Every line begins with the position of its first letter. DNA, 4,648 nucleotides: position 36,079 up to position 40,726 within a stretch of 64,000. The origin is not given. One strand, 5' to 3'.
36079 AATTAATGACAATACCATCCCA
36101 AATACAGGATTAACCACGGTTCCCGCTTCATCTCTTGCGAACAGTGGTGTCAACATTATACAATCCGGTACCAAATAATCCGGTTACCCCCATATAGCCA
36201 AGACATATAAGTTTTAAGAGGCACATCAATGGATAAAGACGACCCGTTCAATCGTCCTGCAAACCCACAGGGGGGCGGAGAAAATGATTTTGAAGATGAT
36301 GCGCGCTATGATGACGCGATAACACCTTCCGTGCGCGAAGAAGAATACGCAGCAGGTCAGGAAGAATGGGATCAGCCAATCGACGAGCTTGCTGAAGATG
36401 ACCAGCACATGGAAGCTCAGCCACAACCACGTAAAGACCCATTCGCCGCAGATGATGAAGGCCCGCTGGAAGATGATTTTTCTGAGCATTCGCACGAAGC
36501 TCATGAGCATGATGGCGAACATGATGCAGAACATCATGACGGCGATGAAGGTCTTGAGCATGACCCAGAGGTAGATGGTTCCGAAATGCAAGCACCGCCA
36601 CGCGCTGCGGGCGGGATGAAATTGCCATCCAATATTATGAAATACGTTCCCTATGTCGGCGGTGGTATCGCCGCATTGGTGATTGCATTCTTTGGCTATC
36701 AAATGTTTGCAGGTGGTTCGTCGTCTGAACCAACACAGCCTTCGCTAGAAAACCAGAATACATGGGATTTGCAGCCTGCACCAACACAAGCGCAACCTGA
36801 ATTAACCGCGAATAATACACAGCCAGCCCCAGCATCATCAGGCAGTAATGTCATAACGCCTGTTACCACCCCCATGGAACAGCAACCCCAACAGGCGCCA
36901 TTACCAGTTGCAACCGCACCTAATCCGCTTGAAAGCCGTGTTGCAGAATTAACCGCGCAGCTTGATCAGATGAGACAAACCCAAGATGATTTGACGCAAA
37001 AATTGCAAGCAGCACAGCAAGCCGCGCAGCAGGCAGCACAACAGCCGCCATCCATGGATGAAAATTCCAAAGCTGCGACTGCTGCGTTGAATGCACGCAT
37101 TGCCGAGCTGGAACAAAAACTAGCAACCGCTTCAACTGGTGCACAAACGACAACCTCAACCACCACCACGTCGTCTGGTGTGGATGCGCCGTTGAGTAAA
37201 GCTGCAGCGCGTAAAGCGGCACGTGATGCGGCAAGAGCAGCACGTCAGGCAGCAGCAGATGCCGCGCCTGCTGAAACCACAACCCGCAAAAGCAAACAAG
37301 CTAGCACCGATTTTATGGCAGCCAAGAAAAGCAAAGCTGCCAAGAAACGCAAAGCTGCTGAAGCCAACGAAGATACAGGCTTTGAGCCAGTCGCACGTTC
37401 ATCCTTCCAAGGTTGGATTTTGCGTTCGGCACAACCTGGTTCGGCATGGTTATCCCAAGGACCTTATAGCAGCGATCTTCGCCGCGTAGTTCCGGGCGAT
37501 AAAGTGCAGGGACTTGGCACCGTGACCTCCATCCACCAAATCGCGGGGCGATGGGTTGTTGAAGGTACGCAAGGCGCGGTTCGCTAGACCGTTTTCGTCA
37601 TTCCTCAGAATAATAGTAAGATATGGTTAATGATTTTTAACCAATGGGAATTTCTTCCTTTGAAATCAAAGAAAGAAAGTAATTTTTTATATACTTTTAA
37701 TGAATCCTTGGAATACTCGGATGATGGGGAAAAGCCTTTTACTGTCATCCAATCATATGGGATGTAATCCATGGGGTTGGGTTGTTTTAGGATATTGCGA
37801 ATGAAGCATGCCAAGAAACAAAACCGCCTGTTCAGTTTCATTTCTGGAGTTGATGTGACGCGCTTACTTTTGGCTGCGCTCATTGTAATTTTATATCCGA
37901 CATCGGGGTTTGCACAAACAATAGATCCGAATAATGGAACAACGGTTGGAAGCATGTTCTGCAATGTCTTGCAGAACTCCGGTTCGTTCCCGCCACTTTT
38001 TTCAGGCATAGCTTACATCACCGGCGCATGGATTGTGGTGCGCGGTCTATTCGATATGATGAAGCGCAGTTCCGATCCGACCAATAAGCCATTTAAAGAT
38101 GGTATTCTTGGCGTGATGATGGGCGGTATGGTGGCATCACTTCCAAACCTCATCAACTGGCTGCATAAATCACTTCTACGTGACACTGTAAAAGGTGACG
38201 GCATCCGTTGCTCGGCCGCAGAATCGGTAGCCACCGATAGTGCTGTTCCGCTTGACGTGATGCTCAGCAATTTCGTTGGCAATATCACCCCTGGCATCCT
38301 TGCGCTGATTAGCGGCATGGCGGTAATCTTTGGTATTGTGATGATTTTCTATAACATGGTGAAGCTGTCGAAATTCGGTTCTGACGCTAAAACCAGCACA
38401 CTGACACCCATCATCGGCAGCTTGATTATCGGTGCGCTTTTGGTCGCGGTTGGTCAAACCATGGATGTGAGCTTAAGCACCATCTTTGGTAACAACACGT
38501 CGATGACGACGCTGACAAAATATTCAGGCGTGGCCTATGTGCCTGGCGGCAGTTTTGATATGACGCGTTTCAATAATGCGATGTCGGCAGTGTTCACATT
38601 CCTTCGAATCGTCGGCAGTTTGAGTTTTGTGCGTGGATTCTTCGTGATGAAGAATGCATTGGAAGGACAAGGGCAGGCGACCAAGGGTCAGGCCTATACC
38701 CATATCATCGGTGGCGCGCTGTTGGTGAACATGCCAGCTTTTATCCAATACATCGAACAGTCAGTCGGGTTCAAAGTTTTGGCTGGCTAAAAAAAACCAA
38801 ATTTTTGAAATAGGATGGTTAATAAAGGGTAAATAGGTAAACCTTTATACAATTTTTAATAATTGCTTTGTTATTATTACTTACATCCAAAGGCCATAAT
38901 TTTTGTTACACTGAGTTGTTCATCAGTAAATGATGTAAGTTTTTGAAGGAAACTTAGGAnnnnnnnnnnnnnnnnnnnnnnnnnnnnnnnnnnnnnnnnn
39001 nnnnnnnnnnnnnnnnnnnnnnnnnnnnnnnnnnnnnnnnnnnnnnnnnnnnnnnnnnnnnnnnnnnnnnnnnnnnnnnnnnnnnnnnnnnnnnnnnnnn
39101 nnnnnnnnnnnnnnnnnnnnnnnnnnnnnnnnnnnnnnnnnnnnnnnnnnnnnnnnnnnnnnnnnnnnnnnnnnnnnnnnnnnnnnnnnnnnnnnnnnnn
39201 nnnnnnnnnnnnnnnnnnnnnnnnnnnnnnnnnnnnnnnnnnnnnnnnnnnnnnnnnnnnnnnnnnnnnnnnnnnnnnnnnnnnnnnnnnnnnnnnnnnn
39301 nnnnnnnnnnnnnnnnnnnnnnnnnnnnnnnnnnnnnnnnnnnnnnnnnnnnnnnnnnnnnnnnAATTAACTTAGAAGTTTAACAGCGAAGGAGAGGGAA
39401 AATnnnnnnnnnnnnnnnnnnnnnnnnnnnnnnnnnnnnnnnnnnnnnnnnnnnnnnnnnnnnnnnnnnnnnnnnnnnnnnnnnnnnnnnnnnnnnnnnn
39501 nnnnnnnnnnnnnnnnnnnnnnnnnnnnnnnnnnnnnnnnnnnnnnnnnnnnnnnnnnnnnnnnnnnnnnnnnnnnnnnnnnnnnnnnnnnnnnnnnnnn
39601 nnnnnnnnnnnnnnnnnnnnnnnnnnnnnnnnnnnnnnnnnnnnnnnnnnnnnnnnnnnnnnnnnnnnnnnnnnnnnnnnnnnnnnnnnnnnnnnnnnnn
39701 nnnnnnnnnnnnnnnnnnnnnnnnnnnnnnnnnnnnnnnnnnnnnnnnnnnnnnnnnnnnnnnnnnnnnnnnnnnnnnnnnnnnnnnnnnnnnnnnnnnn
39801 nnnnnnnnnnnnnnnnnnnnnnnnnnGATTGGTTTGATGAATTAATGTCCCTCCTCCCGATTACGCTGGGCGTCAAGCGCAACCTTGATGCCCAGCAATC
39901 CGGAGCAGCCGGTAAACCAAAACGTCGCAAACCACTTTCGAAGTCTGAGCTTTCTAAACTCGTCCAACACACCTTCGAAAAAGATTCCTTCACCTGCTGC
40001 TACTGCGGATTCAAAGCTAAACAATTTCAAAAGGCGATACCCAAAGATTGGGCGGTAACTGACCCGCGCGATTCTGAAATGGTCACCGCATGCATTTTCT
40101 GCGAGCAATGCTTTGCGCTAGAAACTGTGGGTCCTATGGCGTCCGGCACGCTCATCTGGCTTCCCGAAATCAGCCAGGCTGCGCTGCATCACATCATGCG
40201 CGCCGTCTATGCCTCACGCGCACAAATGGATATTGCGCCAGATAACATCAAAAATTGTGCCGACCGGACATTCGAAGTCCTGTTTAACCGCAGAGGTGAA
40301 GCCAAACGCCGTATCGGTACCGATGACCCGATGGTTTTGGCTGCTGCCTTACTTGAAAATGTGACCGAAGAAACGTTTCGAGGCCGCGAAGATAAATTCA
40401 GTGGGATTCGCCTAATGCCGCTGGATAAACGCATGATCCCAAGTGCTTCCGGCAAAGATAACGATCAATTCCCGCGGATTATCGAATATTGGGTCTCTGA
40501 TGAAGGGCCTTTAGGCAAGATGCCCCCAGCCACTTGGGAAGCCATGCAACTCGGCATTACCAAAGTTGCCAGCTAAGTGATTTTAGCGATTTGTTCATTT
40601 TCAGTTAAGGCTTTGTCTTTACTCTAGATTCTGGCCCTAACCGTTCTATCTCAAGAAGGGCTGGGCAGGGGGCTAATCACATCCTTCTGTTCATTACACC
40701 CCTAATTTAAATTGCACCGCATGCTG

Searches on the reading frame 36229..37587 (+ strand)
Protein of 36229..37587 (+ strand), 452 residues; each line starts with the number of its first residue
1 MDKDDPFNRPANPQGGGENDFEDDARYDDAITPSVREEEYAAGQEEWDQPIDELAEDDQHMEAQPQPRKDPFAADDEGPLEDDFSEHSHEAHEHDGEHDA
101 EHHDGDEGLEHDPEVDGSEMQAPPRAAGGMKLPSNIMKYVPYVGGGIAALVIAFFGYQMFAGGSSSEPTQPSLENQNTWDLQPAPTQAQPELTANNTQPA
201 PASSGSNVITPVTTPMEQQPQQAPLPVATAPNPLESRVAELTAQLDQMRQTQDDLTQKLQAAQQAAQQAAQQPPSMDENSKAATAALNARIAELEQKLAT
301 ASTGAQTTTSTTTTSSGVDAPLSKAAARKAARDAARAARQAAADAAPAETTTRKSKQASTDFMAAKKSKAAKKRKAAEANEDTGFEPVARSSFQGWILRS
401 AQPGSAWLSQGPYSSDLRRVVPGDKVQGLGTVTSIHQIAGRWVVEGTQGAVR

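Call 22: search_protein_families(library=pfam, proteins=[window:36229-37587:+], max_evalue=0.01)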
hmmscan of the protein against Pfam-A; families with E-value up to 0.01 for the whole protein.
window:36229-37587:+ (452 aa): 1 family
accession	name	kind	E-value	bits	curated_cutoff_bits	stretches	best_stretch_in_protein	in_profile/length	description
PF12001.13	DUF3496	-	0.0049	17.7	23.3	1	234-323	4-90/109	Domain of unknown function (DUF3496)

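Call 76: search_protein_families(library=ncbifam, proteins=[window:36229-37587:+], max_evalue=0.01)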
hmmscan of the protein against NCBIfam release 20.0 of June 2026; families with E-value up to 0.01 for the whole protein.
window:36229-37587:+ (452 aa): 1 family
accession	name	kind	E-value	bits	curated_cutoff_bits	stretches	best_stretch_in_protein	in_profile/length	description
TIGR02794.1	tolA_full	equivalog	2.5e-05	23.7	59.45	1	152-379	15-230/362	cell envelope integrity protein TolA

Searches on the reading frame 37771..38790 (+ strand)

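Call 22: search_protein_families(library=pfam, proteins=[window:37771-38790:+], max_evalue=0.01)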
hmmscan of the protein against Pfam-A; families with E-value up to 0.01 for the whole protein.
window:37771-38790:+ (339 aa): 1 family
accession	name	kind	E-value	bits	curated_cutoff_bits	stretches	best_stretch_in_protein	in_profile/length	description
PF20535.3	DUF6750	-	4.5e-07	30.3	27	1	170-242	50-124/128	Family of unknown function (DUF6750)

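Call 76: search_protein_families(library=ncbifam, proteins=[window:37771-38790:+], max_evalue=0.01)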
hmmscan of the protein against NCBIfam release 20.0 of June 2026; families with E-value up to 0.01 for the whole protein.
window:37771-38790:+ (339 aa): 1 family
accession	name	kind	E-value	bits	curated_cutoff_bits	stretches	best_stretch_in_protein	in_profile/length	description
NF033883.1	conj_TraQ_IncI1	equivalog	4.7e-17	62.4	80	1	164-333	5-173/175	conjugal transfer protein TraQ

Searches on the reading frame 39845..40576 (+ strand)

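Call 22: search_protein_families(library=pfam, proteins=[window:39845-40576:+], max_evalue=0.01)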
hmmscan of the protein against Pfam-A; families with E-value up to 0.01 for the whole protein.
window:39845-40576:+ (243 aa): 0 families

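Call 76: search_protein_families(library=ncbifam, proteins=[window:39845-40576:+], max_evalue=0.01)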
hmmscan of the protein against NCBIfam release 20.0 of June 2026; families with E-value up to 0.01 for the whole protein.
window:39845-40576:+ (243 aa): 2 families
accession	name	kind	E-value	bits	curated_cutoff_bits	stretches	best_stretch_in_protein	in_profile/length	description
NF038221.1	IcmJ_DotN_IVB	equivalog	3e-26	92.2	100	1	37-193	31-186/205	type IVB secretion system protein IcmJDotN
NF008755.0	PRK11788.1-3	equivalog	0.0013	18.1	430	1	8-78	316-385/388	lipopolysaccharide assembly protein LapB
